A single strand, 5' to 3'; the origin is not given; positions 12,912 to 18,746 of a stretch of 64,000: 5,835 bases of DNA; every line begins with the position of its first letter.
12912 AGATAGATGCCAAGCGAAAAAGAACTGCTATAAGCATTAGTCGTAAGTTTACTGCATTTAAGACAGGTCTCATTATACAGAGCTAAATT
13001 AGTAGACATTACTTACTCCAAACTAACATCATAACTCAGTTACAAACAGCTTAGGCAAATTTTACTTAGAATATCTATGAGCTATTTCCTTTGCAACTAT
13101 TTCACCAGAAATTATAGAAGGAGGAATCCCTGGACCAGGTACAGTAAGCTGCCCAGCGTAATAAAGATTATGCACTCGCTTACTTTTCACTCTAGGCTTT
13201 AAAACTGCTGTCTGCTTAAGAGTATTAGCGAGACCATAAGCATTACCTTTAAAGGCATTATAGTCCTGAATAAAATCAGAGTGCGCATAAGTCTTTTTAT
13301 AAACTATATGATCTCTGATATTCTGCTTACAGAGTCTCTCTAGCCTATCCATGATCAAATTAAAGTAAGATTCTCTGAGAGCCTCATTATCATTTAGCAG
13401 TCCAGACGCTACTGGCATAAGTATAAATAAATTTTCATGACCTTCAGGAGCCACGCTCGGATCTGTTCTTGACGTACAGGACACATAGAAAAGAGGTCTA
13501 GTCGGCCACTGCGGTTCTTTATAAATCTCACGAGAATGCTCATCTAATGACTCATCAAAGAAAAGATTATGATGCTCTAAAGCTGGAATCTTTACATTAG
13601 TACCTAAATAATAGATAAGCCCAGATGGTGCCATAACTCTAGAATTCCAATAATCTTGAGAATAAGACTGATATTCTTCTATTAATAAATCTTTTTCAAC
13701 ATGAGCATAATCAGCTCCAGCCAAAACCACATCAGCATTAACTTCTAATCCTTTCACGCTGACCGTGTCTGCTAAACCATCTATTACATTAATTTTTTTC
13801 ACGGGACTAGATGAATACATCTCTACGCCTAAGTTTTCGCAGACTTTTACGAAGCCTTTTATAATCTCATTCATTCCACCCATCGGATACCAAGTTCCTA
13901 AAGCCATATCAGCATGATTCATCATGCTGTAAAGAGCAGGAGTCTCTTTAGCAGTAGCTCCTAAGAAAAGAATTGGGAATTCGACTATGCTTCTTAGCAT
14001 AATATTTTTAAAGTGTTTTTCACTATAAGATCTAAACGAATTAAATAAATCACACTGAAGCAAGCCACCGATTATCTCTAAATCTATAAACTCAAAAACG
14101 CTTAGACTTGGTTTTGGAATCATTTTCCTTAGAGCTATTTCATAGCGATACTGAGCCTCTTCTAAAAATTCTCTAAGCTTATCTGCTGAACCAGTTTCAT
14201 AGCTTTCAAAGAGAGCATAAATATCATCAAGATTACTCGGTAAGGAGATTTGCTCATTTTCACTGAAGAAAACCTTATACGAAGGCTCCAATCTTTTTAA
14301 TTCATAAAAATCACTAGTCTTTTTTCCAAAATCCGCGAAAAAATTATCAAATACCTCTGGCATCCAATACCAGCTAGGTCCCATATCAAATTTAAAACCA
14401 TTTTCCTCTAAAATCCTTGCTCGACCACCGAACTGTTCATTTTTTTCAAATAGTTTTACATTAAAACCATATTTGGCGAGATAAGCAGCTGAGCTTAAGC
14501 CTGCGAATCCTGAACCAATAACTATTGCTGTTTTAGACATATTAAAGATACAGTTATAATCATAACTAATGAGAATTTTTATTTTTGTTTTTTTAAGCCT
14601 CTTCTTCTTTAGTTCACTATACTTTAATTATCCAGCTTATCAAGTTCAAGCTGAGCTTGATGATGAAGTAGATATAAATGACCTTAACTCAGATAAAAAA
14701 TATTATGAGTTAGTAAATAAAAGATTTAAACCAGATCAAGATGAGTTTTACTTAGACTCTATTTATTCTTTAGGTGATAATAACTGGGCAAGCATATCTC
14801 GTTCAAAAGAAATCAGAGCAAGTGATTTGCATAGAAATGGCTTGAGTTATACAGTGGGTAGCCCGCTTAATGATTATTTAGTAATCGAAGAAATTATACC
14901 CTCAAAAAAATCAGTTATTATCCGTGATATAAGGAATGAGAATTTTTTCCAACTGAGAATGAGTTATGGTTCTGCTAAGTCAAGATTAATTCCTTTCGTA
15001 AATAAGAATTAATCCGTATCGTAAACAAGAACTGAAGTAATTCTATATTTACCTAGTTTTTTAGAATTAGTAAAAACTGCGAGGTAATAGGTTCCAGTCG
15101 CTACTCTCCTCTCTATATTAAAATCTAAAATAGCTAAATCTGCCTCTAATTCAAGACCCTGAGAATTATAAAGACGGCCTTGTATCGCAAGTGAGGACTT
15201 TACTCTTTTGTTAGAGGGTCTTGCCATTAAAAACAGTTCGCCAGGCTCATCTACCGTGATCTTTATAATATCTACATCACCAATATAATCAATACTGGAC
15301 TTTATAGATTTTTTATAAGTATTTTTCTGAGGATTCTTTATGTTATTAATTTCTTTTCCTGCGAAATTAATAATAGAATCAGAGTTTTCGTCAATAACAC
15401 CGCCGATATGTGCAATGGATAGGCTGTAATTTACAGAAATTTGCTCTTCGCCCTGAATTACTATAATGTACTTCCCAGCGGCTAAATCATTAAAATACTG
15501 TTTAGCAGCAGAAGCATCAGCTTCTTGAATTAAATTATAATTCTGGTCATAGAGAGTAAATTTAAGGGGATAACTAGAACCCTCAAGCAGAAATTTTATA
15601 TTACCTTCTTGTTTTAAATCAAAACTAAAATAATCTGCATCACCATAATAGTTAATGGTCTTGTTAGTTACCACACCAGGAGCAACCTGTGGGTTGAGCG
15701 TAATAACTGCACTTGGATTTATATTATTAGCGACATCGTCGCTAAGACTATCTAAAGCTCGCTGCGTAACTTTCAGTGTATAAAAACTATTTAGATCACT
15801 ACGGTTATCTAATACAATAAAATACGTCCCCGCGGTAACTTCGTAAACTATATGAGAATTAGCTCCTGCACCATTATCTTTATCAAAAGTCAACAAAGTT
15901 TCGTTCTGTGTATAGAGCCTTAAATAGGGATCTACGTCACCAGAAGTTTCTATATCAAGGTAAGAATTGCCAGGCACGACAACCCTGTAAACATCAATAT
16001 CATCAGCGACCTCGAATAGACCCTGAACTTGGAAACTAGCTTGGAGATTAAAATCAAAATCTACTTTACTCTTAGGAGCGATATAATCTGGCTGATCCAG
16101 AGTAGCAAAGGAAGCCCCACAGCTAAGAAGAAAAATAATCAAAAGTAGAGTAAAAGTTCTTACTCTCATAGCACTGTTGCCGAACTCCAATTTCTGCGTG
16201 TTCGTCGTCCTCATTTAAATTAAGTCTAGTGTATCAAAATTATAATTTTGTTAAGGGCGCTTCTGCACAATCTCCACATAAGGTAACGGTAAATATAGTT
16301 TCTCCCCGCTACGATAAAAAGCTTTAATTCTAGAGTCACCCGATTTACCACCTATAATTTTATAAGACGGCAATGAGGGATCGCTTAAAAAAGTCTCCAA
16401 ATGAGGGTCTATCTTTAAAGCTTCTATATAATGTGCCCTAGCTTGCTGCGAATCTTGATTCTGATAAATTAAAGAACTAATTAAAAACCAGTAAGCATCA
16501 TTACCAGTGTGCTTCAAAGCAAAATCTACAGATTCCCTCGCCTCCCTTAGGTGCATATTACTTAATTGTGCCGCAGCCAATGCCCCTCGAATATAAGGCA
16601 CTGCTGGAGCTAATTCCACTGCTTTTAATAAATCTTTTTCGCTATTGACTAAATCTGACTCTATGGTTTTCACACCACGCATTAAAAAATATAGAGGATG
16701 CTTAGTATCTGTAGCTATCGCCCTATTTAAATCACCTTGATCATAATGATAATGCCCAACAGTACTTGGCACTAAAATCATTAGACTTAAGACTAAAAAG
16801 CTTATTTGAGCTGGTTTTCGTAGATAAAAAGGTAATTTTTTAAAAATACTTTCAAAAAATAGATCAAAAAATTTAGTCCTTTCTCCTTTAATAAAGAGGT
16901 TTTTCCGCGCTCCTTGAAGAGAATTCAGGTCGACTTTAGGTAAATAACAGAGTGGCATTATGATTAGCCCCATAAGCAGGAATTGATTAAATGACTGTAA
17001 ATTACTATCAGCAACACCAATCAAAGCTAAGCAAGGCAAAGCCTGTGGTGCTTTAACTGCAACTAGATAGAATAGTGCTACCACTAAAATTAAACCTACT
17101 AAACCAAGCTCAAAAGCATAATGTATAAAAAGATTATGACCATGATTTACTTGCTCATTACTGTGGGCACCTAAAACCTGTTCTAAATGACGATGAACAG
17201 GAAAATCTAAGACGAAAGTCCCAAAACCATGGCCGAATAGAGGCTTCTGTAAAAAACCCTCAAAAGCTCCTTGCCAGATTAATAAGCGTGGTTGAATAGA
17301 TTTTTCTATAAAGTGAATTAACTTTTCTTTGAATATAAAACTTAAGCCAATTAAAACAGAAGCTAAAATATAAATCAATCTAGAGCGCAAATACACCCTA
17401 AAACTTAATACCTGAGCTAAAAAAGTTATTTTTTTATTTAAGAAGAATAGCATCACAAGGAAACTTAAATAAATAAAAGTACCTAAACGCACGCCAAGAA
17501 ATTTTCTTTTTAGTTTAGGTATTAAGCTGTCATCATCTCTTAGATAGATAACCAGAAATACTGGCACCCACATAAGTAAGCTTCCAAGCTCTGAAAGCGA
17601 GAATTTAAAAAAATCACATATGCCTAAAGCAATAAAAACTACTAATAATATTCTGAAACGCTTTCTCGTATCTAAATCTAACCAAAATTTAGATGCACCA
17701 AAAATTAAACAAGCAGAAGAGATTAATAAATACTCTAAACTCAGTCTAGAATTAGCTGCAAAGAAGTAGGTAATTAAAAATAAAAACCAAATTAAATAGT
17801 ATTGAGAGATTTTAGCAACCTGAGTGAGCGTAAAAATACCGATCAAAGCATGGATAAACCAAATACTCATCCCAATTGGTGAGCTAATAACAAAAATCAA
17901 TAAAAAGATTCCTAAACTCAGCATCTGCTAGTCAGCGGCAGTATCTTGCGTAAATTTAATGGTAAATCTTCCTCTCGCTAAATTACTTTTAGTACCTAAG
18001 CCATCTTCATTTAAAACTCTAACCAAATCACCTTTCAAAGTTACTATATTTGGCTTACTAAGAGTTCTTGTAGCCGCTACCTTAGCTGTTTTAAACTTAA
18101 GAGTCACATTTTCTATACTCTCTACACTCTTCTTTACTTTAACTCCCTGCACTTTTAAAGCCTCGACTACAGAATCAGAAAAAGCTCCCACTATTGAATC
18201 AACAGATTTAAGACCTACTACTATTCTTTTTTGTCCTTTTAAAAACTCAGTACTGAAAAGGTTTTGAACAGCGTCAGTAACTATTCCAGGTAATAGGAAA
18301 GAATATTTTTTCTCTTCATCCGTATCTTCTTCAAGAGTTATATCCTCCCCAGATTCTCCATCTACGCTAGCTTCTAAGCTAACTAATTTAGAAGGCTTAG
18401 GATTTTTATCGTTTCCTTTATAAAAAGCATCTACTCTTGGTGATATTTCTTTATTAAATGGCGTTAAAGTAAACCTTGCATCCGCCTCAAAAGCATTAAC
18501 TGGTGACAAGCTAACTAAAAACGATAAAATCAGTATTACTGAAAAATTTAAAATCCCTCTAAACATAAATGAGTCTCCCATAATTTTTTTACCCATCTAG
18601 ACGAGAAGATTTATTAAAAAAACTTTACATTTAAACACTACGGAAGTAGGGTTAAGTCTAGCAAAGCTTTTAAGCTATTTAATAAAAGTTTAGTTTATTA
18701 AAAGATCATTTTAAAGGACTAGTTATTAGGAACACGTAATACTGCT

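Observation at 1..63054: Dense family of miniature palindromic elements sharing the 21-nt core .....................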

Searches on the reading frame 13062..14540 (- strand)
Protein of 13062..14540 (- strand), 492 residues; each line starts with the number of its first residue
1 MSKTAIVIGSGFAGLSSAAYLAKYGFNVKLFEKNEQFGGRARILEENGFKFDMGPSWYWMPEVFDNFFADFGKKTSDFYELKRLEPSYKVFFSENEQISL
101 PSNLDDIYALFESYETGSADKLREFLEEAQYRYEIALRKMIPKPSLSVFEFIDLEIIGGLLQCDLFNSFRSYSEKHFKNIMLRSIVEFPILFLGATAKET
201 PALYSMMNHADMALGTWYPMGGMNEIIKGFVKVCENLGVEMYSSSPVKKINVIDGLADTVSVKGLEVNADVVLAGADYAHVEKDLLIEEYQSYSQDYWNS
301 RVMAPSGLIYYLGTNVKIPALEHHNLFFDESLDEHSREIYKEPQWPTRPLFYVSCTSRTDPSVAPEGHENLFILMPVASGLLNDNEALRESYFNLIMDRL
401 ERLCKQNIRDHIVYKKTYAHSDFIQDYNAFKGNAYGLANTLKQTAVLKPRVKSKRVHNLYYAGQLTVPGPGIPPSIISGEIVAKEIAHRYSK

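Call 51: search_protein_families(library=pfam, max_evalue=0.000001, proteins=[window:13062-14540:-])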
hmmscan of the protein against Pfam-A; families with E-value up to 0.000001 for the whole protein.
window:13062-14540:- (492 aa): 3 families
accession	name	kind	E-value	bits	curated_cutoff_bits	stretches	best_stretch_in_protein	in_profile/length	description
PF01593.30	Amino_oxidase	-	2.3e-27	96.8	19.8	1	12-486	1-442/443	Flavin containing amine oxidoreductase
PF13450.12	NAD_binding_8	-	6.6e-16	58.8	21.9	1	7-68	1-62/68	NAD(P)-binding Rossmann-like domain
PF01266.30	DAO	-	3.3e-11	43.8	27.9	0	6-39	3-36/353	FAD dependent oxidoreductase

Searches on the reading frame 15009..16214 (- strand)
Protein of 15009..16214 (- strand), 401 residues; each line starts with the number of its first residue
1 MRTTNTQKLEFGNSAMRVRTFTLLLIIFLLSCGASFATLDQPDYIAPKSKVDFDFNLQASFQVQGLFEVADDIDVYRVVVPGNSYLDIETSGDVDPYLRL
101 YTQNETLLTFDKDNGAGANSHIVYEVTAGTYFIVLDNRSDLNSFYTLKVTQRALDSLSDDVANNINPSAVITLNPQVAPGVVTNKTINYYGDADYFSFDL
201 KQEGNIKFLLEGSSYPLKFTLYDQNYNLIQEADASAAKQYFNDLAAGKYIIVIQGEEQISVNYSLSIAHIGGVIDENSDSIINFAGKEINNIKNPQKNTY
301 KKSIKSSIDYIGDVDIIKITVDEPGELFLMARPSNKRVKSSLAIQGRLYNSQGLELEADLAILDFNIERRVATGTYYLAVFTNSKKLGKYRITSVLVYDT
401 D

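Call 32: search_protein_families(library=pfam, proteins=[window:15009-16214:-])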
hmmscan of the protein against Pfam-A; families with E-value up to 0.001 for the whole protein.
window:15009-16214:- (401 aa): 2 families
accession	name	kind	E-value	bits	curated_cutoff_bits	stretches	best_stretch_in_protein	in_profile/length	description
PF04151.21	PPC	-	3.5e-12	47.4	25.9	2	73-135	2-68/70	Bacterial pre-peptidase C-terminal domain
PF23623.1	GBD_IRG7_N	-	3.7e-07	30.7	27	0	85-151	27-93/95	IRG7 N-terminal galactose binding domain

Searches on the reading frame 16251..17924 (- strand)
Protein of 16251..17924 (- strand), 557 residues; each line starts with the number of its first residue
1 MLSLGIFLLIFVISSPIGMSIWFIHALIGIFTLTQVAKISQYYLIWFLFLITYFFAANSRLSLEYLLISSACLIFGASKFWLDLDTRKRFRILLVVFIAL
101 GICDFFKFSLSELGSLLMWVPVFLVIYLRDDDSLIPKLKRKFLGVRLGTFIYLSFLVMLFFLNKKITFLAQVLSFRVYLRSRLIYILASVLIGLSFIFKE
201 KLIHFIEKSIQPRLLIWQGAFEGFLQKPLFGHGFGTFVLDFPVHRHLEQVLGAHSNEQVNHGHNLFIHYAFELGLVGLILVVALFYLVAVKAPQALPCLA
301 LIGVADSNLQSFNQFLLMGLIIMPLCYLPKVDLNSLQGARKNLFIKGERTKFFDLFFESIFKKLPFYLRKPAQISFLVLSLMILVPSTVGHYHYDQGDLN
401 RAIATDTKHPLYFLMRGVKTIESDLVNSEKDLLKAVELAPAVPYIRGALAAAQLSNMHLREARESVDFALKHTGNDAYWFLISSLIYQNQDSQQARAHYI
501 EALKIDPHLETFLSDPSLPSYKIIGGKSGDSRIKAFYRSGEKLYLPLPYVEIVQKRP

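Call 51: search_protein_families(library=pfam, max_evalue=0.000001, proteins=[window:16251-17924:-])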
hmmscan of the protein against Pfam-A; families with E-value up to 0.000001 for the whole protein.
window:16251-17924:- (557 aa): 1 family
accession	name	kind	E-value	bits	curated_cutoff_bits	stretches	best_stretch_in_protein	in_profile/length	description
PF04932.20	Wzy_C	-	4.3e-09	36.7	31.7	1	157-281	8-148/149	O-Antigen ligase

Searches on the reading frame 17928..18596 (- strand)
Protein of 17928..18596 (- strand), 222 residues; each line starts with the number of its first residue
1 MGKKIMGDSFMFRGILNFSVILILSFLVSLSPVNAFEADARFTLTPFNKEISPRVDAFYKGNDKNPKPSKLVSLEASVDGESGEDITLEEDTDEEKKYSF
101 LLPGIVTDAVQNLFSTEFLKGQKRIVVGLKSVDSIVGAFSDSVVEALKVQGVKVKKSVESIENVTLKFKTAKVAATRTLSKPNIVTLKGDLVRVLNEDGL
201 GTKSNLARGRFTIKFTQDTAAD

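Call 52: search_protein_families(library=pfam, max_evalue=0.000001, proteins=[window:17928-18596:-])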
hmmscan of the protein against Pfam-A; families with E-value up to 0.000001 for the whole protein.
window:17928-18596:- (222 aa): 0 families

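Call 55: search_protein_families(library=pfam, max_evalue=0.000001, proteins=[window:17928-18596:-])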
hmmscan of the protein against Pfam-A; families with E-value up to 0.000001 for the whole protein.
window:17928-18596:- (222 aa): 0 families
